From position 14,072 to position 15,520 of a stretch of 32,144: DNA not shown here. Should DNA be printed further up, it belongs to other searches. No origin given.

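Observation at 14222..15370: UDP-sulfoquinovose synthase (SqdB/SQD1) homolog embedded in a polysaccharide cluster rather than a sulfolipid operon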

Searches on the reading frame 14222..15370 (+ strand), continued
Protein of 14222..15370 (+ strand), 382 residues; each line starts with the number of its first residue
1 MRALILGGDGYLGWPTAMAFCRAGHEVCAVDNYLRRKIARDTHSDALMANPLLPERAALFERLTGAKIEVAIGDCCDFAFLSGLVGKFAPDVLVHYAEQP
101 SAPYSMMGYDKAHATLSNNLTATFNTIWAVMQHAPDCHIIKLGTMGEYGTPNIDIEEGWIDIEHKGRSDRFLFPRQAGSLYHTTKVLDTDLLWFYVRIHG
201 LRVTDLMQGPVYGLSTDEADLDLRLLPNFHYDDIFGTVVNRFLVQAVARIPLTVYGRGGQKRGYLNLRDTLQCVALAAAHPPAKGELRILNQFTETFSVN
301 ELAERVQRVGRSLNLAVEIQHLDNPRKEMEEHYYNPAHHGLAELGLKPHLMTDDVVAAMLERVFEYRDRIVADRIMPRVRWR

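Call 49: find_encoding_contigs(protein=P0079, flank=10000, max_places=2)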
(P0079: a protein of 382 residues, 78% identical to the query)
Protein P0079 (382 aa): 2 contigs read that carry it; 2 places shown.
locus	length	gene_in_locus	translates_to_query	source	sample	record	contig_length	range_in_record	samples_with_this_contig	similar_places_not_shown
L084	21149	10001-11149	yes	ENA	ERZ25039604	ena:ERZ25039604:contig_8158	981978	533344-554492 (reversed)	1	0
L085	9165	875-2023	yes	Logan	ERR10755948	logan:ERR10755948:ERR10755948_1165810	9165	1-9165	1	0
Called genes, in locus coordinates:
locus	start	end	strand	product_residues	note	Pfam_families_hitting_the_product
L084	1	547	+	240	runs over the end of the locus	-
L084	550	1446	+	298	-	PF21687:T2SSK_1st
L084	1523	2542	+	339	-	PF05137:PilN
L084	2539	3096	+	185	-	PF10741:T2SSM_b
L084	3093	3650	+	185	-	-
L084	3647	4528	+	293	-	-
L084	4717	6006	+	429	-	PF13489:Methyltransf_23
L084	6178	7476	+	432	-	PF04055:Radical_SAM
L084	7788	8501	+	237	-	PF05721:PhyH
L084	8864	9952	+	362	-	PF04321:RmlD_sub_bind (weak), PF01073:3Beta_HSD, PF01370:Epimerase, PF02719:Polysacc_synt_2, PF13460:NAD_binding_10, PF16363:GDP_Man_Dehyd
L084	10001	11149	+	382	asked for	PF01370:Epimerase, PF16363:GDP_Man_Dehyd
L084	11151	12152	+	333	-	PF01073:3Beta_HSD, PF01370:Epimerase, PF02719:Polysacc_synt_2, PF04321:RmlD_sub_bind, PF07993:NAD_binding_4, PF16363:GDP_Man_Dehyd, PF13460:NAD_binding_10 (weak)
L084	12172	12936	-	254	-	-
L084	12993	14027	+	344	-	PF02388:FemAB (faint), PF13480:Acetyltransf_6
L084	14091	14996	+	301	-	PF04794:YdjC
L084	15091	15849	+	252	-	PF03848:TehB (weak), PF13489:Methyltransf_23, PF05724:TPMT (weak), PF07021:MetW, PF13649:Methyltransf_25, PF13847:Methyltransf_31, PF08241:Methyltransf_11, PF08242:Methyltransf_12, +6 more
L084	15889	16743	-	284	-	PF00535:Glycos_transf_2 (weak)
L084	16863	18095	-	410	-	-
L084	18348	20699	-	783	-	-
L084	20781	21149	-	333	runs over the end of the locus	PF13489:Methyltransf_23 (weak)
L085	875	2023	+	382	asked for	PF01370:Epimerase, PF16363:GDP_Man_Dehyd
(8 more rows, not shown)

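Call 50: search_protein_representatives(protein=window:14222-15367:+)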
Query: 382 residues. Proteins with E-value up to 0.001 (for the whole library): 3210; up to 1e-10: 1597; up to 1e-30: 468. The best 150 are listed.
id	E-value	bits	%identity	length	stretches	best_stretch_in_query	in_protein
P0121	1.6e-144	498.2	59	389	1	1-381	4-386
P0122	7.1e-142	489.4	72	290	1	94-382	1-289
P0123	4.3e-135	467.1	67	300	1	1-297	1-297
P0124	8.7e-118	410.1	52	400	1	1-382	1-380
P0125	1.4e-115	402.9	48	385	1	1-376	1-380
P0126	1.5e-114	399.5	49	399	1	3-377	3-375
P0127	2.3e-113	395.6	49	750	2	183-382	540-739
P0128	1.2e-110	386.6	47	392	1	1-381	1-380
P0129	1.3e-110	386.5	47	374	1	1-382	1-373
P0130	2.3e-105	369.2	53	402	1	2-314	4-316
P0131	3.6e-103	362.0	44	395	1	1-381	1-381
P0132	3.9e-103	361.9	63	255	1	1-254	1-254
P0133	7.3e-101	354.4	44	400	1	1-381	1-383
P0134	3.0e-100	352.4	44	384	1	2-381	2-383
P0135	8.0e-100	351.0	44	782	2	1-240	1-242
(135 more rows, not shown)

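Call 52: get_annotated_region(hit=H2, flank=7000)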
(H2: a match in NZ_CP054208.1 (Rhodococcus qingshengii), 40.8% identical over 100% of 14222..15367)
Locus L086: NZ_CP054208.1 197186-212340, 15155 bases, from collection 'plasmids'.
description: Rhodococcus qingshengii strain CX-1 plasmid unnamed1, complete sequence
organism: Rhodococcus qingshengii (NCBI taxid 334542)
taxonomy: Bacteria; Actinomycetota; Actinomycetes; Mycobacteriales; Nocardiaceae; Rhodococcus; Rhodococcus qingshengii
host: -; source: cell culture,carbendazim contaminated soil; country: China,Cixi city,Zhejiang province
typing (MOB-suite, as given by PLSDB): mobilizable; relaxase MOBP,MOBP
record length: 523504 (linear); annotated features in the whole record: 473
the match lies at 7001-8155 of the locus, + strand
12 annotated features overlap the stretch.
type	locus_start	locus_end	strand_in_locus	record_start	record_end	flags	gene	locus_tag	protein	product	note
CDS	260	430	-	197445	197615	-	-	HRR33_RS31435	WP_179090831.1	hypothetical protein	-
CDS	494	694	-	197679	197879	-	-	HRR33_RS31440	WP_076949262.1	hypothetical protein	-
CDS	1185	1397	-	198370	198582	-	-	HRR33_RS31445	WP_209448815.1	hypothetical protein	-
CDS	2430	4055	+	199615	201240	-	-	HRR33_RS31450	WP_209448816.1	SulP family inorganic anion transporter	GO:0008272 - sulfate transport [Evidence IEA]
CDS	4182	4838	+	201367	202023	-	-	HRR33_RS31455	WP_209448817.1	GAP family protein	-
CDS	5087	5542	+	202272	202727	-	-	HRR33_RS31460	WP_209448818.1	DUF6069 family protein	-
CDS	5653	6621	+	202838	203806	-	-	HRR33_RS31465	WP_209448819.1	TIGR00341 family protein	-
CDS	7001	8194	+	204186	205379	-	-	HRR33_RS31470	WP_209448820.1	NAD-dependent epimerase/dehydratase family protein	-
CDS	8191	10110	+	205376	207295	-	-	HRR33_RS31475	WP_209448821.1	hypothetical protein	-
CDS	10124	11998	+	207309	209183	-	-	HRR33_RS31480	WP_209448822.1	glycosyltransferase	-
CDS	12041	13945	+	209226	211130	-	-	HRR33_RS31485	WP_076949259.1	alkyl sulfatase dimerization domain-containing protein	-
CDS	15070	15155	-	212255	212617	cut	lpqV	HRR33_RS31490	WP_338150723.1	lipoprotein LpqV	-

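Call 53: get_annotated_region(hit=H3, flank=7000)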
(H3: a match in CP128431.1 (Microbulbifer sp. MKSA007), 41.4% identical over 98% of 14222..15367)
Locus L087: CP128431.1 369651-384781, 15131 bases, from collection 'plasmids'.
description: Microbulbifer sp. MKSA007 plasmid p_1, complete sequence
organism: Microbulbifer sp. MKSA007 (NCBI taxid 3054776)
taxonomy: Bacteria; Pseudomonadota; Gammaproteobacteria; Cellvibrionales; Microbulbiferaceae; Microbulbifer; Microbulbifer sp. MKSA007
host: -; source: Smenospongia aurea,bacteria; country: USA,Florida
typing (MOB-suite, as given by PLSDB): non-mobilizable
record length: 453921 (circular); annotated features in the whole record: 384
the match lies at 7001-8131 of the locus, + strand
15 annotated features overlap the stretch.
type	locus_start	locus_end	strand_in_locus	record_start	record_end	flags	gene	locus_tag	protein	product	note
CDS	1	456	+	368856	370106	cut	-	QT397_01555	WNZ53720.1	NAD(P)-binding domain-containing protein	-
CDS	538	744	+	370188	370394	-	-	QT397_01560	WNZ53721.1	ParD-like family protein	-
CDS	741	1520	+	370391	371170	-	map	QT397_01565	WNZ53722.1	type I methionyl aminopeptidase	-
CDS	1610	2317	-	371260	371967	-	-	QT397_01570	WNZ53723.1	glycosyltransferase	-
CDS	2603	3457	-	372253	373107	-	-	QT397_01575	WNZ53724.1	isocitrate lyase/PEP mutase family protein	-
CDS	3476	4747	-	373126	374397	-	-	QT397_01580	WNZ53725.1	TRAP transporter large permease subunit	-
CDS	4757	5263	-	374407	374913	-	-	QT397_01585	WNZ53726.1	TRAP transporter small permease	-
CDS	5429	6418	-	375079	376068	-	dctP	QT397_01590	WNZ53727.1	TRAP transporter substrate-binding protein DctP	-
CDS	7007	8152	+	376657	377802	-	-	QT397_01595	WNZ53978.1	NAD-dependent epimerase/dehydratase family protein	-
CDS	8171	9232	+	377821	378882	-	-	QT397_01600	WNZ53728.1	glycosyltransferase family 1 protein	-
CDS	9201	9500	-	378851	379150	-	cyoD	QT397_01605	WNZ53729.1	cytochrome o ubiquinol oxidase subunit IV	-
CDS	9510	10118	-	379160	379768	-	cyoC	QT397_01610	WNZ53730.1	cytochrome o ubiquinol oxidase subunit III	-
CDS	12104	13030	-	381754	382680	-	cyoA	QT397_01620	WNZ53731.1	ubiquinol oxidase subunit II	-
CDS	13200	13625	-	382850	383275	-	-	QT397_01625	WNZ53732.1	nuclear transport factor 2 family protein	-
CDS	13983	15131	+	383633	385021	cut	-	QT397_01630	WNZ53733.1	cytochrome P450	-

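Call 54: get_annotated_region(hit=H4, flank=7000)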
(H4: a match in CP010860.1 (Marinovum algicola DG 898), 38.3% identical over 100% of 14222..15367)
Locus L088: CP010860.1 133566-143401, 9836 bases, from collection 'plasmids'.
description: Marinovum algicola DG 898 plasmid pMaD5, complete sequence
organism: Marinovum algicola DG 898 (NCBI taxid 988812)
taxonomy: Bacteria; Pseudomonadota; Alphaproteobacteria; Rhodobacterales; Roseobacteraceae; Marinovum; Marinovum algicola; Marinovum algicola DG 898
host: -; source: -; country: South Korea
typing (MOB-suite, as given by PLSDB): non-mobilizable
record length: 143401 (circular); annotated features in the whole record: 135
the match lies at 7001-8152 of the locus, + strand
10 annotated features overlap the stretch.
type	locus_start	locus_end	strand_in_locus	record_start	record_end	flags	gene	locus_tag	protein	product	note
CDS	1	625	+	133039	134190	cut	-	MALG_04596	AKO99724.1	utyryl-CoA dehydrogenase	-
CDS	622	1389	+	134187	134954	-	-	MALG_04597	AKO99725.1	Dehydrogenase with variable specificity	-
CDS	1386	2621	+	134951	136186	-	-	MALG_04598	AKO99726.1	Pyruvate/2-oxoglutarate dehydrogenase complex, dehydrogenase component, eukaryotic type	-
CDS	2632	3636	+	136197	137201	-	-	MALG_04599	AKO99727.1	Pyruvate/2-oxoglutarate dehydrogenase complex, dehydrogenase component, eukaryotic type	-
CDS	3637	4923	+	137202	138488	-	-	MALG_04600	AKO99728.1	Pyruvate/2-oxoglutarate dehydrogenase complex, dihydrolipoamide acyltransferase (E2) component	-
CDS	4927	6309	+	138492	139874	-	-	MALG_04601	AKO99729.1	dihydrolipoamide dehydrogenase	-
CDS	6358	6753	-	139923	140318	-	-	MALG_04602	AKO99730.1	Lactoylglutathione lyase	-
CDS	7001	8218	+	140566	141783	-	-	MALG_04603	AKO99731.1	Nucleoside-diphosphate-sugar epimerase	-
CDS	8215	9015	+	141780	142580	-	-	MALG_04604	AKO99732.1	Glycogenin-1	-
CDS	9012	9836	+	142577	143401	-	-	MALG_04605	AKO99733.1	UDP-glucose 4-epimerase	-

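Call 55: get_annotated_region(hit=H12, flank=7000)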
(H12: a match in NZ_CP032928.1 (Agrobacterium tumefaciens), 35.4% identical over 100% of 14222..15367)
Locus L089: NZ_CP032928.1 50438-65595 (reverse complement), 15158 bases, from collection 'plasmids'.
description: Agrobacterium tumefaciens strain 1D1460 plasmid pAt1D1460, complete sequence
organism: Agrobacterium tumefaciens (NCBI taxid 358)
taxonomy: Bacteria; Pseudomonadota; Alphaproteobacteria; Hyphomicrobiales; Rhizobiaceae; Agrobacterium; Agrobacterium tumefaciens
host: -; source: Rubus sp.; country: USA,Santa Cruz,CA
typing (MOB-suite, as given by PLSDB): non-mobilizable; mating-pair formation MPF_T
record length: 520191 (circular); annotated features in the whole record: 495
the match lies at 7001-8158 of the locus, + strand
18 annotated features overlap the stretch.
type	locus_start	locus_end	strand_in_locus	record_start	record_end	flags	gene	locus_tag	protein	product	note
CDS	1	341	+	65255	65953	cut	-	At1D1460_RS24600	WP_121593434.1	LuxR family transcriptional regulator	-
CDS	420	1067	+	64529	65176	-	-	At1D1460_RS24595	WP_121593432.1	acyl-homoserine-lactone synthase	-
CDS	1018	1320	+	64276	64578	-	-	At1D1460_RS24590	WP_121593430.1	helix-turn-helix transcriptional regulator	GO:0006355 - regulation of DNA-templated transcription [Evidence IEA]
CDS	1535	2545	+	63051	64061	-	-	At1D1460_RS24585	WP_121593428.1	methyltransferase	-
CDS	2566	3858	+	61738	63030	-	-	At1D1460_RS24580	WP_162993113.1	glycosyltransferase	-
CDS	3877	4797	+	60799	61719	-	-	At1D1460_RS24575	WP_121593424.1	glycosyltransferase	-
CDS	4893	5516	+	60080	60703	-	-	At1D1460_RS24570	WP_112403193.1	methyltransferase domain-containing protein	-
CDS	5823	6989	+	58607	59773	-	-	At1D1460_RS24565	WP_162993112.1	galactosyltransferase-related protein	-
CDS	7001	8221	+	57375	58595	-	-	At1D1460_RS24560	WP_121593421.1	NAD-dependent epimerase/dehydratase family protein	-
CDS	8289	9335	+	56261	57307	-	-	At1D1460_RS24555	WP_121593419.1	glycosyltransferase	-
CDS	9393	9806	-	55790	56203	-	-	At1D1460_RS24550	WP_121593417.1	hypothetical protein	-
CDS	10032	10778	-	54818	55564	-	-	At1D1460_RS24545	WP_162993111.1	class I SAM-dependent methyltransferase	-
CDS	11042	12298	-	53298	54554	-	-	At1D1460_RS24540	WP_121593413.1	hypothetical protein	-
CDS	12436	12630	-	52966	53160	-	-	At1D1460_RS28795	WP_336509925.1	hypothetical protein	-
CDS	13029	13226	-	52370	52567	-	-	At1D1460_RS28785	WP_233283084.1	transposase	-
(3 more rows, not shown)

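Call 56: get_annotated_region(hit=H20, flank=7000)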
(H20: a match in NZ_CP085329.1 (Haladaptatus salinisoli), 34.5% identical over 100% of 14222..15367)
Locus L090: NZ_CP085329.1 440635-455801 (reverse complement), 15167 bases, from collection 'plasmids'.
description: Haladaptatus salinisoli strain PSR8 plasmid unnamed2, complete sequence
organism: Haladaptatus salinisoli (NCBI taxid 2884876)
taxonomy: Archaea; Euryarchaeota; Halobacteria; Halobacteriales; Haladaptataceae; Haladaptatus; Haladaptatus salinisoli
host: -; source: cell culture,saline soil; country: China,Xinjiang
typing (MOB-suite, as given by PLSDB): non-mobilizable
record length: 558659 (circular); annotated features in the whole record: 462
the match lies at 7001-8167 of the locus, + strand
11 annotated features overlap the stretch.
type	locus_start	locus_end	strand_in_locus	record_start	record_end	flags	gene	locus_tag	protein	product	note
CDS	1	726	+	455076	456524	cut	-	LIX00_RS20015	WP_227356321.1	DUF58 domain-containing protein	-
CDS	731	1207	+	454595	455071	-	-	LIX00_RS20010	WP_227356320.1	hypothetical protein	-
CDS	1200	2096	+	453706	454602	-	-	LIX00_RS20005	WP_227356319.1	hypothetical protein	-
CDS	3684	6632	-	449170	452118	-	-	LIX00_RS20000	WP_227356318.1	LamG-like jellyroll fold domain-containing protein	-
CDS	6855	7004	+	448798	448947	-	-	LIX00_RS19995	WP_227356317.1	hypothetical protein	-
CDS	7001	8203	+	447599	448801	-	-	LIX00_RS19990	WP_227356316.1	NAD-dependent epimerase/dehydratase family protein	-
CDS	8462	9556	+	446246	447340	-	-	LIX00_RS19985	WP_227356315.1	glycosyltransferase family 4 protein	-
CDS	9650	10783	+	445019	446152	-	wecB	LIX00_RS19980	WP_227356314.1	UDP-N-acetylglucosamine 2-epimerase (non-hydrolyzing)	GO:0009103 - lipopolysaccharide biosynthetic process [Evidence IEA]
CDS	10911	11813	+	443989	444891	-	-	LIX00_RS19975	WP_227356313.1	hypothetical protein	-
CDS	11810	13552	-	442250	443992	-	-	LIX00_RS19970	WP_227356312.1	hypothetical protein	-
CDS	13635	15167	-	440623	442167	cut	-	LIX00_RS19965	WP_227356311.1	flippase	-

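Call 64: search_protein_families(library=ncbifam, proteins=[L081:5001-6218:+, L088:7001-8215:+, L082:8001-9146:+, L090:7001-8200:+, L087:7007-8149:+, L089:7001-8218:+, P0121], max_evalue=1e-30)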
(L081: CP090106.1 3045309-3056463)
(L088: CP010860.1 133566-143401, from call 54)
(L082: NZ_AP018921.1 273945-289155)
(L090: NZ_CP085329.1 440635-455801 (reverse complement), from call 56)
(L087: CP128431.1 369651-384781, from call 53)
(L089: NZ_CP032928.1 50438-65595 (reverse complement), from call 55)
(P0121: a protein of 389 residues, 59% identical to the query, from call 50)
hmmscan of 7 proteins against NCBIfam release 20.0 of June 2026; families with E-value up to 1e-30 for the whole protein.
L081:5001-6218:+ (406 aa): 1 family
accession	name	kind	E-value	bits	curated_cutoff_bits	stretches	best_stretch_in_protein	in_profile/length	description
NF041015.1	UDPsulfquin_syn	equivalog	4.2e-99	332.1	575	1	1-377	1-373/384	UDP-sulfoquinovose synthase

L088:7001-8215:+ (405 aa): 1 family
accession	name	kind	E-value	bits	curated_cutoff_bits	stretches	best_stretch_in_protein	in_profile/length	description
NF041015.1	UDPsulfquin_syn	equivalog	7.3e-101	337.9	575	1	1-377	1-374/384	UDP-sulfoquinovose synthase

L082:8001-9146:+ (382 aa): 1 family
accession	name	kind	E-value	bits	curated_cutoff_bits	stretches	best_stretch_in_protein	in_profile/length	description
NF041015.1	UDPsulfquin_syn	equivalog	1.8e-137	458.4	575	1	1-378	1-384/384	UDP-sulfoquinovose synthase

L090:7001-8200:+ (400 aa): 1 family
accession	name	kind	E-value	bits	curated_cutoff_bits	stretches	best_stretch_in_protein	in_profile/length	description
NF041015.1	UDPsulfquin_syn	equivalog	1.2e-105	353.6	575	1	1-384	1-379/384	UDP-sulfoquinovose synthase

L087:7007-8149:+ (381 aa): 1 family
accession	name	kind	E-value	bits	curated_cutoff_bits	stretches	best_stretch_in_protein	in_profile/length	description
NF041015.1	UDPsulfquin_syn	equivalog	4.7e-97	325.4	575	1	1-369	4-369/384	UDP-sulfoquinovose synthase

L089:7001-8218:+ (406 aa): 1 family
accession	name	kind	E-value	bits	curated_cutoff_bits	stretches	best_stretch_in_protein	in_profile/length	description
NF041015.1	UDPsulfquin_syn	equivalog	1e-88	297.9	575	1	1-386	1-384/384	UDP-sulfoquinovose synthase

P0121 (389 aa): 1 family
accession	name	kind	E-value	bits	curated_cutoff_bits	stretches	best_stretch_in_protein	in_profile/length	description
NF041015.1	UDPsulfquin_syn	equivalog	1e-123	413.1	575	1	4-386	1-383/384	UDP-sulfoquinovose synthase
